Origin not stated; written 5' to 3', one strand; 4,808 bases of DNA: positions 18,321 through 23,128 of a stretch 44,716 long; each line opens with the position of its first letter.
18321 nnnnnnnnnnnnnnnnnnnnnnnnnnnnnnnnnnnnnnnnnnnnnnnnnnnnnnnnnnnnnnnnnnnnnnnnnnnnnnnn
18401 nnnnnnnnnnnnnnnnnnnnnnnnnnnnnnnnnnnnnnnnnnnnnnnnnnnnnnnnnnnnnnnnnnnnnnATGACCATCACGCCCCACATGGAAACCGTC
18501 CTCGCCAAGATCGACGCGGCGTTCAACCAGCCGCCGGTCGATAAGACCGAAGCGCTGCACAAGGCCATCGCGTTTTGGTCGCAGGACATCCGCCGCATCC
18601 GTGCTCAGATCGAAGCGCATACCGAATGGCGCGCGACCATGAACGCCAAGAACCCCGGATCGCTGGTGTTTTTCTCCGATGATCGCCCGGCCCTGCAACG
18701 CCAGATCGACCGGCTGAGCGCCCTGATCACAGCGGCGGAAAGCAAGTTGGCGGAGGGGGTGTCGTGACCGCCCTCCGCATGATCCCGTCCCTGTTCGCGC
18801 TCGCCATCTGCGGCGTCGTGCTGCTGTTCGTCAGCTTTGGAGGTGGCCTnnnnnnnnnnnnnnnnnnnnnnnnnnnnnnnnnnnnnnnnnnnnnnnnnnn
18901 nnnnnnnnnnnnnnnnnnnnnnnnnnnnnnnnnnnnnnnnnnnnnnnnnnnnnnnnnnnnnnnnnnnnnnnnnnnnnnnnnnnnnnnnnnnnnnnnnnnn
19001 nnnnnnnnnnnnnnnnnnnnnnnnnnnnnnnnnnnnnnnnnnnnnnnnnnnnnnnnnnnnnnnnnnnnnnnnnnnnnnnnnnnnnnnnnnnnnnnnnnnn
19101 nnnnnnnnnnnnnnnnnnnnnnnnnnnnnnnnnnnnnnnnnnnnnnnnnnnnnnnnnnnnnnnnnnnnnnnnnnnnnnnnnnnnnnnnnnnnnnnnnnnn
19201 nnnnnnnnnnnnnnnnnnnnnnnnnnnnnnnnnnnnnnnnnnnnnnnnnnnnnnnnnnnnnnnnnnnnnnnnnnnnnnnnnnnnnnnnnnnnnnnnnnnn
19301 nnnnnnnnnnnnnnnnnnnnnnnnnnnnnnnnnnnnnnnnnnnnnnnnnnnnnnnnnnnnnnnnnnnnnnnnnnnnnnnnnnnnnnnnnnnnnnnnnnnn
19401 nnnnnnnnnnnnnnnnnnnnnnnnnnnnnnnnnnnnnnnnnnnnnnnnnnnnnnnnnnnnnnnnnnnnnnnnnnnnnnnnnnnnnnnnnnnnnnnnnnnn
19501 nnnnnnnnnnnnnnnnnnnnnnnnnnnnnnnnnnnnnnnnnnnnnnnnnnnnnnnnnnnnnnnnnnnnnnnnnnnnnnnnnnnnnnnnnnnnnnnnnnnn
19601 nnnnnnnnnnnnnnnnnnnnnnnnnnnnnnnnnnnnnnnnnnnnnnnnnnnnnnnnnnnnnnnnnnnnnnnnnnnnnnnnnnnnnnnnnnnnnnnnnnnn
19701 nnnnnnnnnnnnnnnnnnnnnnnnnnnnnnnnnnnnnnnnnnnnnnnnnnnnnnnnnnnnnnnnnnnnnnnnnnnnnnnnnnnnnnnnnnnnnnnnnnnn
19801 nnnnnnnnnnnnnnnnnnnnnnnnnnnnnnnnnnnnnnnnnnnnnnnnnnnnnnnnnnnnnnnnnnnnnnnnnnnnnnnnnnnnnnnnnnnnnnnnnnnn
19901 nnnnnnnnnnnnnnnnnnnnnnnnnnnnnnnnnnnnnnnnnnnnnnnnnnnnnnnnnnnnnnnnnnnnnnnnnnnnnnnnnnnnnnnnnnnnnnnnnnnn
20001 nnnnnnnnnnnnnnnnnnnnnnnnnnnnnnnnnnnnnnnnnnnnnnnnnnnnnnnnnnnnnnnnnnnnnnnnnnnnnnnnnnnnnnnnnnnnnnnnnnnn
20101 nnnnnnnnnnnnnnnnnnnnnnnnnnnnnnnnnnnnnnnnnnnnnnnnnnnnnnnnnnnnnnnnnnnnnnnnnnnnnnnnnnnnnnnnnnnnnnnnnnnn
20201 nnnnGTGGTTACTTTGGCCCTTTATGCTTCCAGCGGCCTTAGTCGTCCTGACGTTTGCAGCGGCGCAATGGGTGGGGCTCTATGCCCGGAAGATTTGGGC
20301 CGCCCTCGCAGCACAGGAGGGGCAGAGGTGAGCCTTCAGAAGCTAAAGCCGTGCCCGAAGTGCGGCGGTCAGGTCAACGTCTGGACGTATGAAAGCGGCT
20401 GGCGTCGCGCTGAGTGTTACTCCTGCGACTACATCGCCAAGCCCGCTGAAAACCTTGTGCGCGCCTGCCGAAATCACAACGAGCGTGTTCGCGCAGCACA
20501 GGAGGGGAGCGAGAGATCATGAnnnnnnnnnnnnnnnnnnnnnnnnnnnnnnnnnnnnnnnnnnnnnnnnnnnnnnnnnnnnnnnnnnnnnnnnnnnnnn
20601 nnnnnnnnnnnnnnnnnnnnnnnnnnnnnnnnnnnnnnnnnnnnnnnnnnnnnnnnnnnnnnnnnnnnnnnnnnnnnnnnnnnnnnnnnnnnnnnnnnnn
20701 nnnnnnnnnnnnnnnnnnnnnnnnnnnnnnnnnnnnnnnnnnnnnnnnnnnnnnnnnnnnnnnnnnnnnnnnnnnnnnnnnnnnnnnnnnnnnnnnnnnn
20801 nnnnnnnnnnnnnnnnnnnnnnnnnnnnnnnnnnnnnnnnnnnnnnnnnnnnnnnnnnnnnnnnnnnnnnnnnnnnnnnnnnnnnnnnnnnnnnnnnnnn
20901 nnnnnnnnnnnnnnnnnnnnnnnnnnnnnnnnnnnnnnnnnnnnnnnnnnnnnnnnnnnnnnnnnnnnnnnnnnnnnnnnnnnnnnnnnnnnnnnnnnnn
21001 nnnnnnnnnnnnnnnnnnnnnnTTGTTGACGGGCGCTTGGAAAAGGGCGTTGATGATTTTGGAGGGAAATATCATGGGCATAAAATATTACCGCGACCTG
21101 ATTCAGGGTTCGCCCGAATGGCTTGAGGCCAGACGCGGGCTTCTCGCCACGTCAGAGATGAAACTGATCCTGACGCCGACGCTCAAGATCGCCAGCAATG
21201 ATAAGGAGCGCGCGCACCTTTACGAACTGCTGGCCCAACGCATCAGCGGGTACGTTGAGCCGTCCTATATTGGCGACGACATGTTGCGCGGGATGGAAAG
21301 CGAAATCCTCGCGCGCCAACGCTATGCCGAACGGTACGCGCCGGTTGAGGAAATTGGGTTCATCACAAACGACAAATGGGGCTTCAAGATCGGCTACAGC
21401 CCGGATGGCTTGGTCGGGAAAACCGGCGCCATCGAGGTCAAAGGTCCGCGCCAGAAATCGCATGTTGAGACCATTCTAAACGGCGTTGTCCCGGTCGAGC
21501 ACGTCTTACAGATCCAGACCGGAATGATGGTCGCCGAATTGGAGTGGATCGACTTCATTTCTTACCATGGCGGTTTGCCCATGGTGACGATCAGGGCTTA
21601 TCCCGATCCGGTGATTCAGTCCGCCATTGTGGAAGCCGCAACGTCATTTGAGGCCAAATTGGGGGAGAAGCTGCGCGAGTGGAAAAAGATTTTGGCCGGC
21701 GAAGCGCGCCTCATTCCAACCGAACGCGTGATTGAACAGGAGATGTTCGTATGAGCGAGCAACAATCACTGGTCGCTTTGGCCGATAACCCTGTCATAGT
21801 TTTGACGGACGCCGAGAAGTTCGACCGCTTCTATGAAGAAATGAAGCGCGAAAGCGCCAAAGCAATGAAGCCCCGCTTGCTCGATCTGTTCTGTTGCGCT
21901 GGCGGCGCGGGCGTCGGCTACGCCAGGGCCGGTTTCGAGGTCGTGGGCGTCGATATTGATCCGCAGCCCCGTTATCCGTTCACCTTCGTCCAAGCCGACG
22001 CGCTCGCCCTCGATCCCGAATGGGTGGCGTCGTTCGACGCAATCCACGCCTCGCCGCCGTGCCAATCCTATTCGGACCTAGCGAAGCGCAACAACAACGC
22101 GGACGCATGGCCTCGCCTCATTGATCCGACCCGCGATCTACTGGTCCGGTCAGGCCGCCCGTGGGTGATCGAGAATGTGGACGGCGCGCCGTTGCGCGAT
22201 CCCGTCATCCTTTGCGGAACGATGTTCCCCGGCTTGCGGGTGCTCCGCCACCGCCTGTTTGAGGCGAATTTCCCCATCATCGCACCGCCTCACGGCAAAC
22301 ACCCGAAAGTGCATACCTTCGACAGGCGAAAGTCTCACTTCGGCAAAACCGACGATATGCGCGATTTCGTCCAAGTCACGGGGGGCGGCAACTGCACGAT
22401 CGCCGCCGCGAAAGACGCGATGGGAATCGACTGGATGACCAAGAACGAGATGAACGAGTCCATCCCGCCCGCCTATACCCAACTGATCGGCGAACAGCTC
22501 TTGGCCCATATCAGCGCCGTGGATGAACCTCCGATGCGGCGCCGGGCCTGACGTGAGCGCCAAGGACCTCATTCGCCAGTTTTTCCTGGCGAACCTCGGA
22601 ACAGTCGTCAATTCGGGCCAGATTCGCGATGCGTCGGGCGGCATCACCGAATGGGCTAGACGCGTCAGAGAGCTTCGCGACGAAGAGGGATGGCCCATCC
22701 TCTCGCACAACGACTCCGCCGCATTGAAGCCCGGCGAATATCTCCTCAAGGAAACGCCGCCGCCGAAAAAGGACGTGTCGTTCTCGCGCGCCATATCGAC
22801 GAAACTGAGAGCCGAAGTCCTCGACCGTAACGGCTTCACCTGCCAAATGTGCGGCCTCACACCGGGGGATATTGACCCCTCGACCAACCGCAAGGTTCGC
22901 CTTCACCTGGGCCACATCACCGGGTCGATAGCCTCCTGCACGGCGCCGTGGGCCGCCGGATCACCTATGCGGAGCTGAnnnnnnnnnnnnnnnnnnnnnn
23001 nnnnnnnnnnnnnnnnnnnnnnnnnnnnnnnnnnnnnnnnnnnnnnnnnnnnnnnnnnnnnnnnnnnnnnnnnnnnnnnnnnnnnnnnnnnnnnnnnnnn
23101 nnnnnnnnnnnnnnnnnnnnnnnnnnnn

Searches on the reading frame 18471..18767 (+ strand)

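Call 17: search_protein_families(library=phrogs, proteins=[window:18471-18767:+], max_evalue=0.001)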
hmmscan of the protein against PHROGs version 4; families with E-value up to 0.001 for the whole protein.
window:18471-18767:+ (98 aa): 0 families

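Call 40: search_protein_families(library=pfam, proteins=[window:18471-18767:+], max_evalue=0.01)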
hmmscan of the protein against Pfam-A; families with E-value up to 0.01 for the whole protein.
window:18471-18767:+ (98 aa): 1 family
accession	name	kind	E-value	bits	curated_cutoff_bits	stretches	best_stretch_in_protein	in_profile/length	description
PF04102.17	SlyX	-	0.0099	16.9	30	0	25-73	18-64/67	SlyX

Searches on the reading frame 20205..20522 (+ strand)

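Call 17: search_protein_families(library=phrogs, proteins=[window:20205-20522:+], max_evalue=0.001)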
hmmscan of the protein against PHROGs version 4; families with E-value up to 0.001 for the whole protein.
window:20205-20522:+ (105 aa): 2 families
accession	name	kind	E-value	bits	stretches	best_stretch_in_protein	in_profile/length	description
phrog_599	-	moron, auxiliary metabolic gene and host takeover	2e-05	25.9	1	45-103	72-135/262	Lar-like restriction alleviation protein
phrog_29231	-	unknown function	0.00092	20.6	1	59-100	72-113/117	-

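Call 40: search_protein_families(library=pfam, proteins=[window:20205-20522:+], max_evalue=0.01)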
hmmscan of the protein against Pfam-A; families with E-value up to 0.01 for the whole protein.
window:20205-20522:+ (105 aa): 3 families
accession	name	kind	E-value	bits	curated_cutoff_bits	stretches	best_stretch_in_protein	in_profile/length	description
PF14354.12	Lar_restr_allev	-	0.00073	20.2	28.6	1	46-88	2-51/58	Restriction alleviation protein Lar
PF12760.12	Zn_ribbon_IS1595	-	0.0054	17.1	25.4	0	50-76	21-45/46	Transposase zinc-ribbon domain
PF23455.1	DUF7129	-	0.0076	16.4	30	0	44-57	24-37/45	Domain of unknown function (DUF7129)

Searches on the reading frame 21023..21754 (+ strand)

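Call 3: search_protein_families(library=pfam, proteins=[window:21023-21754:+], max_evalue=0.01)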
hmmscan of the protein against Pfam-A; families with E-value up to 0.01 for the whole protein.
window:21023-21754:+ (243 aa): 1 family
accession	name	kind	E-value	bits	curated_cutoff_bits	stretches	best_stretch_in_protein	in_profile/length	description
PF09588.16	YqaJ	-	3.1e-12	47.5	22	1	32-173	1-149/150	YqaJ-like viral recombinase domain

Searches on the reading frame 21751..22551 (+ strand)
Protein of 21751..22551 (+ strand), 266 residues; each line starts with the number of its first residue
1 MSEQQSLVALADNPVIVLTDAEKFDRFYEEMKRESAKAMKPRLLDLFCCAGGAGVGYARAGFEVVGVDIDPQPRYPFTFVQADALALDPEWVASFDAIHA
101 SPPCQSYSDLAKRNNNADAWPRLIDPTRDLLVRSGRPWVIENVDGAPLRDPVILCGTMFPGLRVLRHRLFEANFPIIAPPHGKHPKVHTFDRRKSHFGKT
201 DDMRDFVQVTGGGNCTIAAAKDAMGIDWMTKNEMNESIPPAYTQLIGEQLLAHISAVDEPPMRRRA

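Call 3: search_protein_families(library=pfam, proteins=[window:21751-22551:+], max_evalue=0.01)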
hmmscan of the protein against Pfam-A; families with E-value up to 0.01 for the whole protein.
window:21751-22551:+ (266 aa): 2 families
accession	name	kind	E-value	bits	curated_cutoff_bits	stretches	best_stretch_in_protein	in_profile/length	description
PF00145.23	DNA_methylase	-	4.5e-07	30.1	22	1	42-144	2-112/324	C-5 cytosine-specific DNA methylase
PF09445.16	Methyltransf_15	-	0.0095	16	22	0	42-72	3-33/165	RNA cap guanine-N2 methyltransferase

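Call 6: search_protein_families(library=ncbifam, proteins=[window:21751-22551:+], max_evalue=0.01)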
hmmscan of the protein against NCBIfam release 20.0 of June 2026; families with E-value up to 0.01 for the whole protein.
window:21751-22551:+ (266 aa): 2 families
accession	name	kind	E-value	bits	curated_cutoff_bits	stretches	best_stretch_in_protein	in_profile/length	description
TIGR00675.1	dcm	superfamily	0.00031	20.5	100.65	1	44-145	2-112/329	DNA (cytosine-5-)-methyltransferase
NF002910.0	PRK03522.2-3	equivalog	0.0035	16.4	558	1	19-112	214-305/383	23S rRNA (uracil(747)-C(5))-methyltransferase RlmC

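Call 94: search_protein_families(library=padloc, proteins=[window:21751-22551:+], max_evalue=0.001)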
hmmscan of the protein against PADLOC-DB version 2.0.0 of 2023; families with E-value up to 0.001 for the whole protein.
window:21751-22551:+ (266 aa): 15 families
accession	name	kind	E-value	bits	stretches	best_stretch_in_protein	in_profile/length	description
PDLC03378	MTase_II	-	3e-10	37.9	1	39-145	1-119/344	Type II methyltransferase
PDLC04134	mad2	-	1.9e-08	31.6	1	41-133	293-388/492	mads_2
PDLC03326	MTase_II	-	3.5e-08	31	1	39-145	3-125/412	Type II methyltransferase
PDLC03234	MTase_II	-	8.5e-08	29.8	1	40-145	4-124/375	Type II methyltransferase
PDLC02651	DrmMII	-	1.1e-06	25.8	1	39-112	1-90/371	DrmMII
PDLC00027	DruM2|DruM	-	1.6e-06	25.8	1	42-145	13-123/361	DNA cytosine methylase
PDLC03272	MTase_II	-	4.8e-06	24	1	24-127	57-168/407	Type II methyltransferase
PDLC02648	DrmMII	-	1.9e-05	21.7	1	33-74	14-56/468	DrmMII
PDLC03731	oMTase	-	3.1e-05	21.2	1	43-145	16-126/326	orphan methyltransferase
PDLC02655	DrmMII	-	3.2e-05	21.4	1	42-72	2-32/323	DrmMII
PDLC00033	DruM2|DruM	-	3.2e-05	21.4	0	36-145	17-143/368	DNA cytosine methylase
PDLC03270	MTase_II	-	4.8e-05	20.6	0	42-66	2-26/309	Type II methyltransferase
PDLC03307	MTase_II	-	6.5e-05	20.3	1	43-145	3-113/382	Type II methyltransferase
PDLC00026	DruM2|DruM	-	0.0001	20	1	38-145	2-119/336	DNA cytosine methylase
PDLC03343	MTase_II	-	0.00045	17.2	1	42-112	7-86/462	Type II methyltransferase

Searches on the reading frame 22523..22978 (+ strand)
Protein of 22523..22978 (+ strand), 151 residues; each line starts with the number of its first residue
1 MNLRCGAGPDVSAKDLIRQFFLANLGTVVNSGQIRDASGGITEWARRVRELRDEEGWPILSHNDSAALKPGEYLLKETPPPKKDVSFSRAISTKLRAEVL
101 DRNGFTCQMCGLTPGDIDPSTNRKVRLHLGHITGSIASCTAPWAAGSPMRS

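Call 3: search_protein_families(library=pfam, proteins=[window:22523-22978:+], max_evalue=0.01)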
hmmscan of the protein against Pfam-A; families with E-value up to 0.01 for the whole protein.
window:22523-22978:+ (151 aa): 0 families

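Call 6: search_protein_families(library=ncbifam, proteins=[window:22523-22978:+], max_evalue=0.01)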
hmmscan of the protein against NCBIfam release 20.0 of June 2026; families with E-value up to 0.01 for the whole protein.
window:22523-22978:+ (151 aa): 0 families

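Call 17: search_protein_families(library=phrogs, proteins=[window:22523-22978:+], max_evalue=0.001)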
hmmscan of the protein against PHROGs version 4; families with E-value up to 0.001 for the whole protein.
window:22523-22978:+ (151 aa): 0 families

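Call 35: find_related_loci(query=window:22523-22978:+, collection=viral_contigs, flank=6000)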
Query window:22523-22978:+ (151 aa) in viral_contigs; peptide patterns used: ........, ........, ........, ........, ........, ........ (x = any residue, [..] = any of these).
35 stretches matched a pattern; 18 encode a relative of the query (tblastn E <= 1e-3); 18 distinct loci.
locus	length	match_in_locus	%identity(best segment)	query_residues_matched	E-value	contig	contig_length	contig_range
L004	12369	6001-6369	69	11-132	4e-57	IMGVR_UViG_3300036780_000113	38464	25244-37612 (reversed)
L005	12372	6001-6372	65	9-132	9e-57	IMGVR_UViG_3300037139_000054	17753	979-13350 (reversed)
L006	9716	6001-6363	66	11-132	1e-53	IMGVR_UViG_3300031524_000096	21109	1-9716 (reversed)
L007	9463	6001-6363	66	11-132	1e-53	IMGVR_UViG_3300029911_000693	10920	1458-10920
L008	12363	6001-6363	62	12-132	2e-51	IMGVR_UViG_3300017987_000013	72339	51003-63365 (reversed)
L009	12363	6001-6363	62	12-132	2e-51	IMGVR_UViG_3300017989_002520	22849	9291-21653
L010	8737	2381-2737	59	13-133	4e-42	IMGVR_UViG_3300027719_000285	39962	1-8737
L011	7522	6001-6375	54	7-133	4e-41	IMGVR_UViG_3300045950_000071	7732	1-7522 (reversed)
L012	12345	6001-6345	57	17-133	2e-40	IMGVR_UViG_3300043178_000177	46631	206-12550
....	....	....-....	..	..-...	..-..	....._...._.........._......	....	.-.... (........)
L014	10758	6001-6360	54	10-132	2e-39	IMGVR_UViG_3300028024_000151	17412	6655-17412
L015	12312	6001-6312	58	13-119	1e-37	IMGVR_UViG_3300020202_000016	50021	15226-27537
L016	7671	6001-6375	50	5-132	2e-37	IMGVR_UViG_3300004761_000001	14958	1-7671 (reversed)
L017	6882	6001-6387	50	1-132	3e-37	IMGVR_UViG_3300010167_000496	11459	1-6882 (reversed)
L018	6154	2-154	80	82-132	5e-24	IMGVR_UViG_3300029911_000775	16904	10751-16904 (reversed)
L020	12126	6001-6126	74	35-75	8e-16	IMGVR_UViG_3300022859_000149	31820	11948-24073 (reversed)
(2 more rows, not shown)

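Call 40: search_protein_families(library=pfam, proteins=[L004:5265-5996:+, L004:5989-6597:+, L004:6551-7027:+], max_evalue=0.01)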
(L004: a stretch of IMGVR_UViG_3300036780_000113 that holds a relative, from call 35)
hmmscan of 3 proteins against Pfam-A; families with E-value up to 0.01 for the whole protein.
L004:5265-5996:+ (243 aa): 2 families
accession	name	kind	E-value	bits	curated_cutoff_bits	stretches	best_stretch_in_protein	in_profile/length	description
PF00145.23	DNA_methylase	-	1.8e-11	44.5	22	1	23-125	3-113/324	C-5 cytosine-specific DNA methylase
PF09445.16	Methyltransf_15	-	0.0049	16.9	22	0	22-52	3-33/165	RNA cap guanine-N2 methyltransferase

L004:5989-6597:+ (202 aa): 2 families
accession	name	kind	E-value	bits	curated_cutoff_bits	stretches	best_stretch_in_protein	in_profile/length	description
PF01844.29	HNH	-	8.4e-08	32.7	21.4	1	102-151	1-43/47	HNH endonuclease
PF14279.12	HNH_5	-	2.5e-06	27.8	27.5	1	122-154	13-45/56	HNH endonuclease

L004:6551-7027:+ (158 aa): 1 family
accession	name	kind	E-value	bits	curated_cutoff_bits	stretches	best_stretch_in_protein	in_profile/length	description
PF03852.21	Vsr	-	1e-28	99.4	27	1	17-86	1-70/74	DNA mismatch endonuclease Vsr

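Call 94: search_protein_families(library=padloc, proteins=[window:22523-22978:+, L004:5989-6597:+, L020:6776-7258:-], max_evalue=0.001)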
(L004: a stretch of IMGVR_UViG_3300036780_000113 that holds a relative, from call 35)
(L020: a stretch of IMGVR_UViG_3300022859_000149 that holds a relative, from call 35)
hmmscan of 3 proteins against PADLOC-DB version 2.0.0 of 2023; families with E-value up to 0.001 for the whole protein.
window:22523-22978:+ (151 aa): 2 families
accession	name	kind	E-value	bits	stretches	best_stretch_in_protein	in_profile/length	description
PDLC03503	REase_II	-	1.1e-13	49.4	1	16-134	23-152/218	Type II restriction enzyme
PDLC03478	REase_II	-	2.7e-06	25.3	1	24-113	31-118/219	Type II restriction enzyme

L004:5989-6597:+ (202 aa): 3 families
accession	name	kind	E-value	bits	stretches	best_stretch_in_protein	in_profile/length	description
PDLC03503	REase_II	-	8.9e-12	43.2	1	9-145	22-168/218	Type II restriction enzyme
PDLC03478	REase_II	-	1.9e-07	29.1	1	29-153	39-159/219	Type II restriction enzyme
PDLC02859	DpdF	-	0.00013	18.5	1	94-150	2-50/545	DpdF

L020:6776-7258:- (160 aa): 1 family
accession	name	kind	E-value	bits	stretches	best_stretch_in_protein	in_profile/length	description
PDLC03501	REase_II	-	1.2e-71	239.1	1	5-160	2-157/285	Type II restriction enzyme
